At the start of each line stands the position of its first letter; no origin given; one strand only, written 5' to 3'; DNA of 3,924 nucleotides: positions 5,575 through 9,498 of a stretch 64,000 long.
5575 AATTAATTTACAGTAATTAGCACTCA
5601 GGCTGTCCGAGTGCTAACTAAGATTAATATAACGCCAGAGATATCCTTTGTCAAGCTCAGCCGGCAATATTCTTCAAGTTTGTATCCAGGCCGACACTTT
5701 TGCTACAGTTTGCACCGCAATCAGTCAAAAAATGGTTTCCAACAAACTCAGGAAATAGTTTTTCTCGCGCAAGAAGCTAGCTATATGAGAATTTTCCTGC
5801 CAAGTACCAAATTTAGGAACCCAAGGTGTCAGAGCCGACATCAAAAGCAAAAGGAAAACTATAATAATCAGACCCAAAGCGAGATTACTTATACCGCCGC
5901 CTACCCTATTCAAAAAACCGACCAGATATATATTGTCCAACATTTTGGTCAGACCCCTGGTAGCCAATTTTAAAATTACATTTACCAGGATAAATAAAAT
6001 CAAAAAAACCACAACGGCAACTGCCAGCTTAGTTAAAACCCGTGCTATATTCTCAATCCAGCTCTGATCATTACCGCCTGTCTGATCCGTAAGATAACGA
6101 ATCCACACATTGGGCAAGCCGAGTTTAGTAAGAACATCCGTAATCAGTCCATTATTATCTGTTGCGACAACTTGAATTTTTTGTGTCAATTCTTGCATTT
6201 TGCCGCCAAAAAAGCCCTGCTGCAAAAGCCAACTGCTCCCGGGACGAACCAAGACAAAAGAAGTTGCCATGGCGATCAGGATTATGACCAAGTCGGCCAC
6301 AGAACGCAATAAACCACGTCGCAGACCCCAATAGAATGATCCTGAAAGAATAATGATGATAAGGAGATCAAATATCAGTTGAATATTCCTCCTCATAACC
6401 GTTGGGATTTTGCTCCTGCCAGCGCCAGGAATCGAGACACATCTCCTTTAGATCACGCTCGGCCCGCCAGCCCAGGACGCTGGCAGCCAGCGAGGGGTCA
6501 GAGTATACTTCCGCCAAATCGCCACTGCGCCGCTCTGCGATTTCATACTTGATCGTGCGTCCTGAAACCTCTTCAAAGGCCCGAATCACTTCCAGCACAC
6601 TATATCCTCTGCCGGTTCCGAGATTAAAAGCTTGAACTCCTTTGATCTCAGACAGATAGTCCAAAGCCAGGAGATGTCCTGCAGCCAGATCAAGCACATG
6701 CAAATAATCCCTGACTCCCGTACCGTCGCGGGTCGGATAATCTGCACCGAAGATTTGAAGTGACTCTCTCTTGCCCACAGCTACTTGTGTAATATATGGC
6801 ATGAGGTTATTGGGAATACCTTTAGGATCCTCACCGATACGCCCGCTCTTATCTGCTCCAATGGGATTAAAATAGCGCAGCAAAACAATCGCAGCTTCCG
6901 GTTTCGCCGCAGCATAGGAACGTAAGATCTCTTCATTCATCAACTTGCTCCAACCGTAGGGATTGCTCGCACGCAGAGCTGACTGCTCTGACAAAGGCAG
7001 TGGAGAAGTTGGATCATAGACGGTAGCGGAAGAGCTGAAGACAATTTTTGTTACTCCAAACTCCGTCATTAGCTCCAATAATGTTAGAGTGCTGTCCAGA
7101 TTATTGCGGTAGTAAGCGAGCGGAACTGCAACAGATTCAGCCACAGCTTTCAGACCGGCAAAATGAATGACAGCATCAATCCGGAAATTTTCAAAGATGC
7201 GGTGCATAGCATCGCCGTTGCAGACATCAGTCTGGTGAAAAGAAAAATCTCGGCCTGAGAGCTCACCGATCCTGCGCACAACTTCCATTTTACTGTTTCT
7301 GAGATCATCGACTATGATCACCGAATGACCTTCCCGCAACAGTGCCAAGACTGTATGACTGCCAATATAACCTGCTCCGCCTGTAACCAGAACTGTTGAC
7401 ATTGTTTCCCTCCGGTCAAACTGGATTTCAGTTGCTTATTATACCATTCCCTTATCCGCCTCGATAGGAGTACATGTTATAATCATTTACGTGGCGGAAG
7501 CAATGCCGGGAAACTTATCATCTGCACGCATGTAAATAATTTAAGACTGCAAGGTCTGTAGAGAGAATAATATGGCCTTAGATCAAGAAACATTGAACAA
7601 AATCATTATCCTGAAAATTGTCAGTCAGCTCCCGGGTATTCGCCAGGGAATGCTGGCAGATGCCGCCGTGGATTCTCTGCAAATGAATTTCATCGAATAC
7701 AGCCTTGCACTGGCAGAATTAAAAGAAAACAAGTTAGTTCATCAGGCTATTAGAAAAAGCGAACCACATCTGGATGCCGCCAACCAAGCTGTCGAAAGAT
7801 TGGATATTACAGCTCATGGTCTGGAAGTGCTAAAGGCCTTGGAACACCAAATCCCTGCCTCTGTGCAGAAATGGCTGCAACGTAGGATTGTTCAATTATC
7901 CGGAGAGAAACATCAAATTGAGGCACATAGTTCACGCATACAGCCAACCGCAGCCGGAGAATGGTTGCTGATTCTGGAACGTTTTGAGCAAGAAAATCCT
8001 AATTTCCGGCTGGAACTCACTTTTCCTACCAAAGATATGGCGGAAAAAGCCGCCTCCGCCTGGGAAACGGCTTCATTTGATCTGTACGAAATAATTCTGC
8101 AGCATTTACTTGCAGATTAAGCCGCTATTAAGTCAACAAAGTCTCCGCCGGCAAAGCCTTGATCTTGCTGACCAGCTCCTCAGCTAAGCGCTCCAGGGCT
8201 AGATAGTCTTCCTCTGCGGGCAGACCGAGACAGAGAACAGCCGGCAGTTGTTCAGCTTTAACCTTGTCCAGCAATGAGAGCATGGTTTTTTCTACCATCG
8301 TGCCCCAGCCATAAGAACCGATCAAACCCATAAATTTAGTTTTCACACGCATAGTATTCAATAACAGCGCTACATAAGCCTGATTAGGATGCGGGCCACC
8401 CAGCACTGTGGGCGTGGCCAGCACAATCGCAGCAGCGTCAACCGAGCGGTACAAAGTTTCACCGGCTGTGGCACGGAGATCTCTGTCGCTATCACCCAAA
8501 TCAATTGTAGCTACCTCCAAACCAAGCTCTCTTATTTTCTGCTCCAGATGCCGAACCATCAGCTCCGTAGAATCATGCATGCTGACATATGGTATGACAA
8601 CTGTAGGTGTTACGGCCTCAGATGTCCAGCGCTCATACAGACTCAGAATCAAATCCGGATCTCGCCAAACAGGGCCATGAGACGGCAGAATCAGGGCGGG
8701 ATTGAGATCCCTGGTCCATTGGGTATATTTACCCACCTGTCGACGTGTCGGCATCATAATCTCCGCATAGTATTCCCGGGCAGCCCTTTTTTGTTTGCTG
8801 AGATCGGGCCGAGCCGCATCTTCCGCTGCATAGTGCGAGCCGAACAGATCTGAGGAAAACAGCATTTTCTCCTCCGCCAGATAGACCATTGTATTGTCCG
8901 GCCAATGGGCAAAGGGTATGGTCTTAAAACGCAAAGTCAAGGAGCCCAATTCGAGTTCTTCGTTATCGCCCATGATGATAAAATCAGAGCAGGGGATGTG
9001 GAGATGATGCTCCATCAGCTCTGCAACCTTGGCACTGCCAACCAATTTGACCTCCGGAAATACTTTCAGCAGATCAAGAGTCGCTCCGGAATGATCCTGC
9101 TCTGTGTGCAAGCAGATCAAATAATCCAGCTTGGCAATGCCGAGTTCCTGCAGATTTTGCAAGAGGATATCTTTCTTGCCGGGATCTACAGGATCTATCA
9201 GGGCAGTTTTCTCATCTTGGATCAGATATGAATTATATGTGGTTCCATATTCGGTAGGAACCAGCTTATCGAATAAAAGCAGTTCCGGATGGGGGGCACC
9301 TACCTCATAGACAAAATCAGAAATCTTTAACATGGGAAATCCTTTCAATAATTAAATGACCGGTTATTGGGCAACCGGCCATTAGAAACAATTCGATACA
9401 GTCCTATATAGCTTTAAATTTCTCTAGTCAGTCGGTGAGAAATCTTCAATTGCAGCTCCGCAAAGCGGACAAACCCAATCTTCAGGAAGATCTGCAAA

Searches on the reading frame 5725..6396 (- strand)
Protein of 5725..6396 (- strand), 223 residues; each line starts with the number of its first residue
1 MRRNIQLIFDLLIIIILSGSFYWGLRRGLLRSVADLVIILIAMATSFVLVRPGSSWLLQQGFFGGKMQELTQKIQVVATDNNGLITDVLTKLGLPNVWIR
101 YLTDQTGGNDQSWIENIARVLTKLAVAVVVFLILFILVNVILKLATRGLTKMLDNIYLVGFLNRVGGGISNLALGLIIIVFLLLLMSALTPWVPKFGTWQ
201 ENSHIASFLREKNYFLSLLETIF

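Call 102: search_protein_families(library=pfam, proteins=[window:5725-6396:-], max_evalue=0.00001)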
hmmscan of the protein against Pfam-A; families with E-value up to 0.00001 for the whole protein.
window:5725-6396:- (223 aa): 1 family
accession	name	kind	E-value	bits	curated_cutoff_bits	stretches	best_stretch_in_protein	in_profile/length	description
PF02674.22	Colicin_V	-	1.4e-16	61.2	29.3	1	9-210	1-140/144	Colicin V production protein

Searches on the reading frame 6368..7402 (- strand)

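Call 102: search_protein_families(library=pfam, proteins=[window:6368-7402:-], max_evalue=0.00001)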
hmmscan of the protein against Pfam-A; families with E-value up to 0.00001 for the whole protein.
window:6368-7402:- (344 aa): 8 families
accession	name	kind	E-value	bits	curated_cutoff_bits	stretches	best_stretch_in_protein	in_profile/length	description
PF01370.27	Epimerase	-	6.6e-55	186.6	20.9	1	4-262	1-240/240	NAD dependent epimerase/dehydratase family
PF16363.11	GDP_Man_Dehyd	-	8.3e-54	183.7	27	1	5-322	1-329/332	GDP-mannose 4,6 dehydratase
PF02719.21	Polysacc_synt_2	-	1.2e-15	58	20.2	1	4-183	1-174/293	Polysaccharide biosynthesis protein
PF01073.25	3Beta_HSD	-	4.3e-14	52.6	22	1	5-131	1-122/280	3-beta hydroxysteroid dehydrogenase/isomerase family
PF04321.23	RmlD_sub_bind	-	2.5e-11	43.7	27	1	3-169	2-142/287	RmlD substrate binding domain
PF00106.31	adh_short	-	1.5e-08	34.8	26.6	1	3-90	2-93/195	short chain dehydrogenase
PF07993.18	NAD_binding_4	-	1.1e-06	28.5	20.1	0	6-166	1-194/258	Male sterility protein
PF08659.16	KR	-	1.9e-06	28.4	22.6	1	3-85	2-92/180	KR domain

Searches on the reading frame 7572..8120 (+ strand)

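Call 102: search_protein_families(library=pfam, proteins=[window:7572-8120:+], max_evalue=0.00001)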
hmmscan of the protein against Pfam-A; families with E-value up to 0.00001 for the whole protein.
window:7572-8120:+ (182 aa): 1 family
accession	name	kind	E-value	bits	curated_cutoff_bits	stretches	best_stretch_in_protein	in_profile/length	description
PF14277.12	DUF4364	-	2.4e-17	63.7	26.9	1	9-179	1-162/162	Domain of unknown function (DUF4364)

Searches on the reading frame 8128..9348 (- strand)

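Call 102: search_protein_families(library=pfam, proteins=[window:8128-9348:-], max_evalue=0.00001)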
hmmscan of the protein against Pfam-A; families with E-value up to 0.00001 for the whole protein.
window:8128-9348:- (406 aa): 2 families
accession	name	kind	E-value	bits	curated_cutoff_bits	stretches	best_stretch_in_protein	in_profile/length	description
PF19583.5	ODP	-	6.5e-23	82.1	27.2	1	38-225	3-194/194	ODP family beta lactamase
PF00753.33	Lactamase_B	-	2.5e-10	41.1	22.7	1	38-224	6-196/196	Metallo-beta-lactamase superfamily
